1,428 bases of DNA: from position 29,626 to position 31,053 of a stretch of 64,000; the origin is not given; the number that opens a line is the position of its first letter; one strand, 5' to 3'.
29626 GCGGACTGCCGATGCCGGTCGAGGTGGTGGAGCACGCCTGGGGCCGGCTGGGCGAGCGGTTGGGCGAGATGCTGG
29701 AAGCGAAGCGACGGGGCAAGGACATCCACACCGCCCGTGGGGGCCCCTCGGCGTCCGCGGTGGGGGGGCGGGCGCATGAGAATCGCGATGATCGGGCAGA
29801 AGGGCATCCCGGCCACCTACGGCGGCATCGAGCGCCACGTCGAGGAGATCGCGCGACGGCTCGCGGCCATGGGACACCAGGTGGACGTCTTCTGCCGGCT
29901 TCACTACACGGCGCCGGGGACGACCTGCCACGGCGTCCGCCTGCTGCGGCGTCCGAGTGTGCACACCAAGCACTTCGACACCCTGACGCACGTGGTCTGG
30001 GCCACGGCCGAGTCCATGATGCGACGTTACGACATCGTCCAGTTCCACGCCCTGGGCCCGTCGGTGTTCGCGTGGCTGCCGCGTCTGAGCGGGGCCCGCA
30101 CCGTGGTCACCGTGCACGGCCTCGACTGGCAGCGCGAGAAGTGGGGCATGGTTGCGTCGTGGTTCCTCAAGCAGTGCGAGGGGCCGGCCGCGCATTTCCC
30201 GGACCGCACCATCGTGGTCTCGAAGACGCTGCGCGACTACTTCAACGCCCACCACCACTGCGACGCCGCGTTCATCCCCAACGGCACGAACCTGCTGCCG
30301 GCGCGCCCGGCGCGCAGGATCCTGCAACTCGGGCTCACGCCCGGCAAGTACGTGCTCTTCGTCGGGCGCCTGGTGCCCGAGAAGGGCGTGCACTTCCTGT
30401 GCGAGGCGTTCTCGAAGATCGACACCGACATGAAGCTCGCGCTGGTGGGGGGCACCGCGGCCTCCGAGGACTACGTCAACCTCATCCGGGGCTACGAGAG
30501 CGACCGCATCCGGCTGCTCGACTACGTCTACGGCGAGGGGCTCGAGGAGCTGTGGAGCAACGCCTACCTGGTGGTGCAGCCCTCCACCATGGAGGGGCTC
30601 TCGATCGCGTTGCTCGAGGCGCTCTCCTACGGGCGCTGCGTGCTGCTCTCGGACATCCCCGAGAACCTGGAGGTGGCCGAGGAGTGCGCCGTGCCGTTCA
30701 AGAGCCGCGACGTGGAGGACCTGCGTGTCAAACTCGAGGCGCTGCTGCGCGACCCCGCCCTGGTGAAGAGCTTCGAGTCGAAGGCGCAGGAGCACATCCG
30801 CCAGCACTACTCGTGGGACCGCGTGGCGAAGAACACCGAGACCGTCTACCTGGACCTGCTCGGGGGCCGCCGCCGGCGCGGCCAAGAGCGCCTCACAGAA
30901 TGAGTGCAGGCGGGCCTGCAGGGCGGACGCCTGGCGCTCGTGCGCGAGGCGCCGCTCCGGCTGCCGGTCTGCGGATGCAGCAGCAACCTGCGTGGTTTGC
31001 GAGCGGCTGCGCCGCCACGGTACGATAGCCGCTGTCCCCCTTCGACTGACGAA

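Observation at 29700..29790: G7 homopolymer exactly at a GT4/GT4 gene junction removes the upstream gene's stop codon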

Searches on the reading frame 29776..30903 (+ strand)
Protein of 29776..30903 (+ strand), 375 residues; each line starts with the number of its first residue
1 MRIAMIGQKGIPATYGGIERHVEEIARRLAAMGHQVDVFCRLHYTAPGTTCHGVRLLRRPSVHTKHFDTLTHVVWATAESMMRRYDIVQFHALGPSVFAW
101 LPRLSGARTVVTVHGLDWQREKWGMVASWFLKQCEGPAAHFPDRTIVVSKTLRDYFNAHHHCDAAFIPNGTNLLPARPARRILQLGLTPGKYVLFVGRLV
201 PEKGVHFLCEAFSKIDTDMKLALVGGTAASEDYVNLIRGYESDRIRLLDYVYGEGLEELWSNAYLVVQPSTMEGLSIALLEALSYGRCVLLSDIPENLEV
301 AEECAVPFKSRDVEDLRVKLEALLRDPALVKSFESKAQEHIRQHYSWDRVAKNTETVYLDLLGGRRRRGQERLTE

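Call 7: search_protein_families(library=pfam, proteins=[window:29776-30903:+], max_evalue=0.01)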
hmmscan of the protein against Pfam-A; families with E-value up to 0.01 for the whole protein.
window:29776-30903:+ (375 aa): 9 families
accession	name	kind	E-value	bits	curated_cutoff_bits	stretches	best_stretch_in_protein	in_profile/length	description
PF00534.26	Glycos_transf_1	-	1e-23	84.2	26.4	1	190-339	15-171/172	Glycosyl transferases group 1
PF13439.12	Glyco_transf_4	-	4.3e-23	82.6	28.5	1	15-173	1-168/170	Glycosyltransferase Family 4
PF13692.12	Glyco_trans_1_4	-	1.7e-22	80.7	27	1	191-326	2-142/142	Glycosyl transferases group 1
PF13579.12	Glyco_trans_4_4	-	1.3e-18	68.3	29.7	1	16-170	1-158/158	Glycosyl transferase 4-like domain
PF20706.3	GT4-conflict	-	3.7e-09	36.5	26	1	192-352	199-383/385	Family 4 Glycosyltransferase in conflict systems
PF09314.17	DUF1972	-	1.9e-08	34.5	25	2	107-171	120-185/186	Domain of unknown function (DUF1972)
PF13524.12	Glyco_trans_1_2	-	3.1e-07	30.9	25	1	208-353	5-141/144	Glycosyl transferase-like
PF08323.17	Glyco_transf_5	-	0.0013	19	22.7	0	3-50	2-50/239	Starch synthase catalytic domain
PF13477.12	Glyco_trans_4_2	-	0.0025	18.4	23.4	1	20-120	11-113/139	Glycosyl transferase 4-like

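Call 9: find_encoding_contigs(protein=window:29776-30903:+, flank=6000, max_places=10)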
Protein window:29776-30903:+ (375 aa): no gene with exactly this product is on record in the collection.

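Call 52: list_cluster_members(proteins=[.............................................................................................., window:40805-41014:-, window:29788-30900:+])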
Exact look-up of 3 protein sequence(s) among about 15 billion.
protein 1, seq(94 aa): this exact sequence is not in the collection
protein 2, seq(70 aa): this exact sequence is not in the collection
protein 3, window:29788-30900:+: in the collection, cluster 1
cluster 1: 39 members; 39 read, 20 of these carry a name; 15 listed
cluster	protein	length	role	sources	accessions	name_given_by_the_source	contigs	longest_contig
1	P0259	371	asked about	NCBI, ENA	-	-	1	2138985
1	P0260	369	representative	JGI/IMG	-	glycosyltransferase involved in cell wall biosynthesis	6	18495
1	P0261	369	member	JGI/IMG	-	glycosyltransferase involved in cell wall biosynthesis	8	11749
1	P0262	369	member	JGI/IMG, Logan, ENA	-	glycosyltransferase involved in cell wall biosynthesis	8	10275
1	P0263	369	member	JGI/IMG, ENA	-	glycosyltransferase involved in cell wall biosynthesis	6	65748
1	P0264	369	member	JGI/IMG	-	glycosyltransferase involved in cell wall biosynthesis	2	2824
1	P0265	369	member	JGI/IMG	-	glycosyltransferase involved in cell wall biosynthesis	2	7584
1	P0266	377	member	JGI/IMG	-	glycosyltransferase involved in cell wall biosynthesis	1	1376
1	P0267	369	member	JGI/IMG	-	glycosyltransferase involved in cell wall biosynthesis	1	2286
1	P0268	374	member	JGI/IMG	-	glycosyltransferase involved in cell wall biosynthesis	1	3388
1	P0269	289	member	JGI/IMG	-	glycosyltransferase involved in cell wall biosynthesis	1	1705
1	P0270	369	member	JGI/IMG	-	glycosyltransferase involved in cell wall biosynthesis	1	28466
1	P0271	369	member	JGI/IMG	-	glycosyltransferase involved in cell wall biosynthesis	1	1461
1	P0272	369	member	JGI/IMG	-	glycosyltransferase involved in cell wall biosynthesis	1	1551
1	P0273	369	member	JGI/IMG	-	glycosyltransferase involved in cell wall biosynthesis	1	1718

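Call 54: find_encoding_contigs(protein=window:29788-30903:+, flank=4000, max_places=3)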
Protein window:29788-30903:+ (371 aa): no gene with exactly this product is on record in the collection.

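Call 58: search_protein_families(library=ncbifam, proteins=[window:29776-30903:+], max_evalue=0.001)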
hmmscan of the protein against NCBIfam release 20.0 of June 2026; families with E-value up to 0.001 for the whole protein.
window:29776-30903:+ (375 aa): 30 families (the best 25 are shown)
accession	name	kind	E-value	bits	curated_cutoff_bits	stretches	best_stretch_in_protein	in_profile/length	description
NF046071.1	B1-4RhmsylTfaseCps2T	equivalog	9.5e-30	103.7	500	1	3-358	4-384/384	beta 1-4 rhamnosyltransferase Cps2T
TIGR02149.1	glgA_Coryne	subfamily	3.1e-23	82.5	302.4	1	1-360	1-389/391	glycogen synthase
TIGR04047.1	MSMEG_0565_glyc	hypoth_equivalog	4e-19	69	259.85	1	21-358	17-371/373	MSMEG_0565 family glycosyltransferase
NF038229.1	Glyco4_Geo_Pelo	equivalog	1.2e-17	63.9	400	1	163-361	134-336/338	GPMC system family 4 glycosyltransferase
NF038295.1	EPS_HpsP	equivalog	1.7e-16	60.2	550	1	191-361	208-387/388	hormogonium polysaccharide biosynthesis glycosyltransferase HpsP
NF047684.1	TeichurnBiosyTuaC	equivalog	2.5e-14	53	550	1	143-360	166-388/391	teichuronic acid biosynthesis protein TuaC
NF041010.1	glycosy_Agl16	equivalog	3.6e-14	52.4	575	1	189-361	178-351/352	glycosylation protein Agl16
TIGR03449.1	mycothiol_MshA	equivalog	1.9e-13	50.1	462.5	1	165-360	191-402/406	D-inositol-3-phosphate glycosyltransferase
NF012028.0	PRK15484.1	subfamily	1.9e-11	43.7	618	1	144-357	142-374/380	lipopolysaccharide N-acetylglucosaminyltransferase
NF047881.1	glyco_SdgB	exception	3e-11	42.7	800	1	193-354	324-489/496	serine-aspartate repeat adhesin O-glycosyltransferase SdgB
TIGR03999.1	thiol_BshA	equivalog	1.1e-10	41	273.7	1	14-362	10-374/375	N-acetyl-alpha-D-glucosaminyl L-malate synthase BshA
NF050063.1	ProtGlycPglJ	equivalog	1.1e-09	38.1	500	1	190-344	194-350/363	N-acetylgalactosamine-N,N'-diacetylbacillosaminyl-diphospho-undecaprenol 4-alpha-N-acetylgalactosaminyltransferase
TIGR03088.1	stp2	hypoth_equivalog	2e-09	37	409.05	1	142-361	137-373/374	TIGR03088 family PEP-CTERM/XrtA system glycosyltransferase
NF053787.1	GlcN_PG_synth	equivalog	3.7e-09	35.9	480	1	184-362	190-360/361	N-acetylglucosaminyl phosphatidylglycerol synthase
NF041876.1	EPS_EpsE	equivalog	4.5e-09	36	400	1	193-352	217-387/389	exopolysaccharide biosynthesis GT4 family glycosyltransferase EpsE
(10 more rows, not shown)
